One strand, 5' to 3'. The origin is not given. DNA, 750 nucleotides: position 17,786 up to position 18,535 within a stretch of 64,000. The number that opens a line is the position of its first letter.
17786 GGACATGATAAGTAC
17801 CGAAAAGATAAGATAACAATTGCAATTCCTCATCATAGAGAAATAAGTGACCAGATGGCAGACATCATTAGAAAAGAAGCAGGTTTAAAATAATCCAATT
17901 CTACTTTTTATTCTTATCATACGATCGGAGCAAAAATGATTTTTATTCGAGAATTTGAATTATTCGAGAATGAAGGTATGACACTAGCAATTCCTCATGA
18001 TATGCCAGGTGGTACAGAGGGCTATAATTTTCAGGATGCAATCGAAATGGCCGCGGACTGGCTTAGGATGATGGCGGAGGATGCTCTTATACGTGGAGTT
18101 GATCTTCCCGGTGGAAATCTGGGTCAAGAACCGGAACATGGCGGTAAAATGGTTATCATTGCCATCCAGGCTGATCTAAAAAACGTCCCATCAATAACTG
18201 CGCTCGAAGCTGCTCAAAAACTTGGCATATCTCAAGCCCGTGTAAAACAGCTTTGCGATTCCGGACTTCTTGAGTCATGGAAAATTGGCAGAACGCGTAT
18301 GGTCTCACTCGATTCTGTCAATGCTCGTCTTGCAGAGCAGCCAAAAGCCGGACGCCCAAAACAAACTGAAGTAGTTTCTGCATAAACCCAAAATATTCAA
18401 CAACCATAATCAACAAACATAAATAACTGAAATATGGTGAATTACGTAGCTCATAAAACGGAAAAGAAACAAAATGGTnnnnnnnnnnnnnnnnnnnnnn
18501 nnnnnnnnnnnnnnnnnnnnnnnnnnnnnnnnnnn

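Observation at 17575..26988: About 9.4-kb low-GC block, bordered by a HicAB module, carrying three reductase gene sets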

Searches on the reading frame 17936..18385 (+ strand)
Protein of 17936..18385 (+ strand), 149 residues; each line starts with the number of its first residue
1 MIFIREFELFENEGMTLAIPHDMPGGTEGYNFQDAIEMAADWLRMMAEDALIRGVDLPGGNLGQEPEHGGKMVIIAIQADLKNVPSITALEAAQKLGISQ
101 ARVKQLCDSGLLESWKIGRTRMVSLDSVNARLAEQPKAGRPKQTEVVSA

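Call 5: search_protein_families(library=pfam, proteins=[window:17936-18385:+])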
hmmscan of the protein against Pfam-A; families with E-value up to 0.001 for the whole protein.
window:17936-18385:+ (149 aa): 1 family
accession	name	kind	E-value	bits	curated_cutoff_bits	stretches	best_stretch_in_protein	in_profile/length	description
PF12728.13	HTH_17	-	2.7e-07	31.2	27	1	91-135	6-50/51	Helix-turn-helix domain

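Call 34: search_protein_families(library=ncbifam, proteins=[window:17936-18385:+], max_evalue=0.00001)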
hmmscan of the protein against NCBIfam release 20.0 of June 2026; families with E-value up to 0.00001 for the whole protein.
window:17936-18385:+ (149 aa): 0 families

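Call 42: search_protein_families(library=pfam, proteins=[window:17936-18385:+], max_evalue=10)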
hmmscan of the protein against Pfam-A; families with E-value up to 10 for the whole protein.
window:17936-18385:+ (149 aa): 9 families
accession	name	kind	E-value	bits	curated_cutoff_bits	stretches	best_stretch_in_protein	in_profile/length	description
PF12728.13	HTH_17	-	2.7e-07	31.2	27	1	91-135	6-50/51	Helix-turn-helix domain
PF04545.22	Sigma70_r4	-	0.0053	16.7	24.1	1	88-110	22-44/50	Sigma-70, region 4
PF14090.12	HTH_39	-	0.0067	16.7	21.3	1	77-110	6-41/70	Winged helix-turn-helix domain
PF02042.20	RWP-RK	-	0.0087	16.4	29.3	1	80-108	6-34/49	RWP-RK domain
PF24034.1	DUF7343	-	0.039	14.2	27.6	1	94-125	26-61/62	Domain of unknown function (DUF7343)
PF22525.1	H2TH_5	-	0.17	12.3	27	1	63-102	15-54/71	S13-like H2TH domain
PF13412.12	HTH_24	-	0.17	11.9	21.9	1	85-105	16-36/48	Winged helix-turn-helix DNA-binding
PF20038.5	HTH_59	-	0.19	12.1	27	1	87-108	8-29/66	Helix-turn-helix domain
PF21531.3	Rv2175c_wHTH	-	0.22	12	27.1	1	83-109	12-38/57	DNA-binding protein Rv2175c, wHTH domain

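Call 43: search_dna_similar(query=window:17936-18385:+, collection=plasmids, mode=protein, max_evalue=0.001, max_rows=12)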
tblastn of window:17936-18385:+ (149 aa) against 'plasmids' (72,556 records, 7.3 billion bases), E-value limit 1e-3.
No match.

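Call 44: search_dna_similar(query=window:17936-18385:+, collection=phages, mode=protein, max_evalue=0.001, max_rows=12)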
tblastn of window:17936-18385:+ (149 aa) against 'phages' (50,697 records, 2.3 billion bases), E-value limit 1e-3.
No match.

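Call 45: search_solved_structures(query=window:17936-18385:+, max_evalue=10)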
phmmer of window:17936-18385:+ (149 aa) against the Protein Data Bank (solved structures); distinct sequences matched with E-value up to 10: 3.
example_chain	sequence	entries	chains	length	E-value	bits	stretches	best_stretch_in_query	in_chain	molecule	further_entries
3f0i_A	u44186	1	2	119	0.2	14.8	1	81-138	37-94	Arsenate reductase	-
4itq_A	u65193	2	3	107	0.45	13.6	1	62-104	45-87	Putative uncharacterized protein SCO1480 | SCO1480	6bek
2a6c_A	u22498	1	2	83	1.1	12.3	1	72-108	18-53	Helix-turn-helix motif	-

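Call 53: predict_structure(protein=window:17936-18385:+)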
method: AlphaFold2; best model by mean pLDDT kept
length: 149 residues; sequences in the alignment: 1
mean_pLDDT: 41.3   pTM: 0.30
mean pLDDT of the five models: 41.3, 41.2, 38.5, 37.0, 36.4
residues with pLDDT >= 90: 0; 70-90: 0; 50-70: 39; < 50: 110
segments of 3 or more residues with pLDDT < 50: 1-17, 49-97, 110-149
pLDDT, mean of each block of 10 residues (from residue 1): 35 44 54 60 55 39 32 33 37 48 52 33 33 36 29
secondary structure, 60 per line:
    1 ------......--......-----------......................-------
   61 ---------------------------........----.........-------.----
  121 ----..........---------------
elements in order: E7-12 E15-20 H32-53 H89-95 H100-108 H125-134

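Call 55: search_protein_families(library=phrogs, proteins=[window:17936-18385:+], max_evalue=0.1)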
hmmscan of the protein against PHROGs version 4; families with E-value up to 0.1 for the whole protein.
window:17936-18385:+ (149 aa): 8 families
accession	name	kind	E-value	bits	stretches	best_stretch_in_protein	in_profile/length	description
phrog_57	-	head and packaging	0.00077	20.4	1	87-143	13-70/199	terminase small subunit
phrog_66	-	integration and excision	0.0011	19.7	1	84-145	91-153/412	excisionase and transcriptional regulator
phrog_2907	-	integration and excision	0.0016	19.9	1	86-124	6-44/117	excisionase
phrog_1864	-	unknown function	0.0028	18.5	1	88-135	22-69/73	-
phrog_497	-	moron, auxiliary metabolic gene and host takeover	0.0042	17.6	1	4-83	14-97/342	toxin-antitoxin system HicB-like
phrog_38708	-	unknown function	0.034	13.7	1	89-127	21-59/410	-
phrog_1877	-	DNA, RNA and nucleotide metabolism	0.067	14.1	1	86-125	60-99/129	DNA binding protein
phrog_19913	-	unknown function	0.072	14.5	1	79-125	65-109/134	-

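Call 56: search_protein_families(library=padloc, proteins=[window:17936-18385:+], max_evalue=0.1)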
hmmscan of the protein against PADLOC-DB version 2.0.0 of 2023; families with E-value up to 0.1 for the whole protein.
window:17936-18385:+ (149 aa): 4 families
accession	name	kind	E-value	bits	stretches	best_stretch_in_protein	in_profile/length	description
PDLC04133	mad1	-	0.0012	17.1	1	85-130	4-49/60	mads_1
PDLC03252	MTase_II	-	0.0061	13.9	1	88-141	6-60/365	Type II methyltransferase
PDLC03348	MTase_II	-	0.019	11.5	1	84-130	8-55/727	Type II methyltransferase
PDLC04370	PDC-M05A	-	0.037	11.9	1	98-126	46-74/194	-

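Call 66: find_related_loci(query=window:17936-18385:+, collection=viral_contigs, flank=5000)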
Query window:17936-18385:+ (149 aa) in viral_contigs; peptide patterns used: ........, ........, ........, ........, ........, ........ (x = any residue, [..] = any of these).
10 stretches matched a pattern, but none encodes a relative of the query by tblastn (E <= 1e-3).
